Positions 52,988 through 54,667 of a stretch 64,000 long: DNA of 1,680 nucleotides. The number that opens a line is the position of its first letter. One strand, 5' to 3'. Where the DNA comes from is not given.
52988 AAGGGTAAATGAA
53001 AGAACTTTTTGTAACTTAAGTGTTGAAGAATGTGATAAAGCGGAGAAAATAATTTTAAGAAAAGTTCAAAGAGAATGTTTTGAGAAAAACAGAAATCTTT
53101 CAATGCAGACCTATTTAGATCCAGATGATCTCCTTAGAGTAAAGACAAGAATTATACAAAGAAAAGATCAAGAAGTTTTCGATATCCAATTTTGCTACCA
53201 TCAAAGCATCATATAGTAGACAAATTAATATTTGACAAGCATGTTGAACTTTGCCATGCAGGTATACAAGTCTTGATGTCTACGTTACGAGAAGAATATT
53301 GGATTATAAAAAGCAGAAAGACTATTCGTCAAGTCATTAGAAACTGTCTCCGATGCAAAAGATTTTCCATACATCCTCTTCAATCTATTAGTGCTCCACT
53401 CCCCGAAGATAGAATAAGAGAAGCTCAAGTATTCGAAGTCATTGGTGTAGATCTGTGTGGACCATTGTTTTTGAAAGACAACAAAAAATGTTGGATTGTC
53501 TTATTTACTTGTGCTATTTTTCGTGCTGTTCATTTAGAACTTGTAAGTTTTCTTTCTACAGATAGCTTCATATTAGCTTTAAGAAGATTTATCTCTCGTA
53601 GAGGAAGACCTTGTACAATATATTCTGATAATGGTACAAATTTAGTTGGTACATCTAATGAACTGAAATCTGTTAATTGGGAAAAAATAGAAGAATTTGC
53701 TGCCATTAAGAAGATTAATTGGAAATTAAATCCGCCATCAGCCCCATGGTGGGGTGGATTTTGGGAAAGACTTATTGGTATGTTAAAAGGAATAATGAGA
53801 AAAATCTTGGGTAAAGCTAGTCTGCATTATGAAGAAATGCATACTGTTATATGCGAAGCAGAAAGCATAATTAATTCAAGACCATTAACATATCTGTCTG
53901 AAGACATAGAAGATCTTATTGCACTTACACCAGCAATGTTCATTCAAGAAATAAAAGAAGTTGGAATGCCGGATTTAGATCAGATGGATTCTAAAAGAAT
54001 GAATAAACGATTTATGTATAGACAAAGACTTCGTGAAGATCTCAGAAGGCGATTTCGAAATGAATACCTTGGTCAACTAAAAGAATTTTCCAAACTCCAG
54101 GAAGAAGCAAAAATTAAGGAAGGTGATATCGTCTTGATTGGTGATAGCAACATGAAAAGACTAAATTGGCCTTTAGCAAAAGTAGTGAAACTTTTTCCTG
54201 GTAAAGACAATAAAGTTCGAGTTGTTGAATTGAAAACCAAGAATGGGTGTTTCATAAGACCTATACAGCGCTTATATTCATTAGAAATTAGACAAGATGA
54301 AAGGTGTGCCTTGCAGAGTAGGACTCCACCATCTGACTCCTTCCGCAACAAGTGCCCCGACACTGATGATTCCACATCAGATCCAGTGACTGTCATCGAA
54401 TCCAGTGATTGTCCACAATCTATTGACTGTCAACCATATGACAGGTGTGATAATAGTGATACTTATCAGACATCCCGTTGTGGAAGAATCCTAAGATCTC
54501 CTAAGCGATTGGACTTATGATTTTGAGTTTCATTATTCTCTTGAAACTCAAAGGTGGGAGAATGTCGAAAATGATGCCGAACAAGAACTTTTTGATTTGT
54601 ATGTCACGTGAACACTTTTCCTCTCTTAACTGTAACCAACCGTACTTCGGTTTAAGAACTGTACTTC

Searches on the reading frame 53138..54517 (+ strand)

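Call 20: search_protein_families(library=pfam, proteins=[window:53138-54517:+], max_evalue=0.00001)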
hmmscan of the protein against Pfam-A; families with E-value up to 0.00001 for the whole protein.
window:53138-54517:+ (460 aa): 3 families
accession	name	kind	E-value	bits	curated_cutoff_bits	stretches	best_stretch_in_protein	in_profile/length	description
PF18701.6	DUF5641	-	4.5e-20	72.1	23.1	1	290-381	1-93/94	Family of unknown function (DUF5641)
PF17921.7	Integrase_H2C2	-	5e-08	33.4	25.5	1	27-76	6-56/59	Integrase zinc binding domain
PF09337.16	zf-H2C2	-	2.8e-06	28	25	1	40-74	5-39/39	H2C2 zinc finger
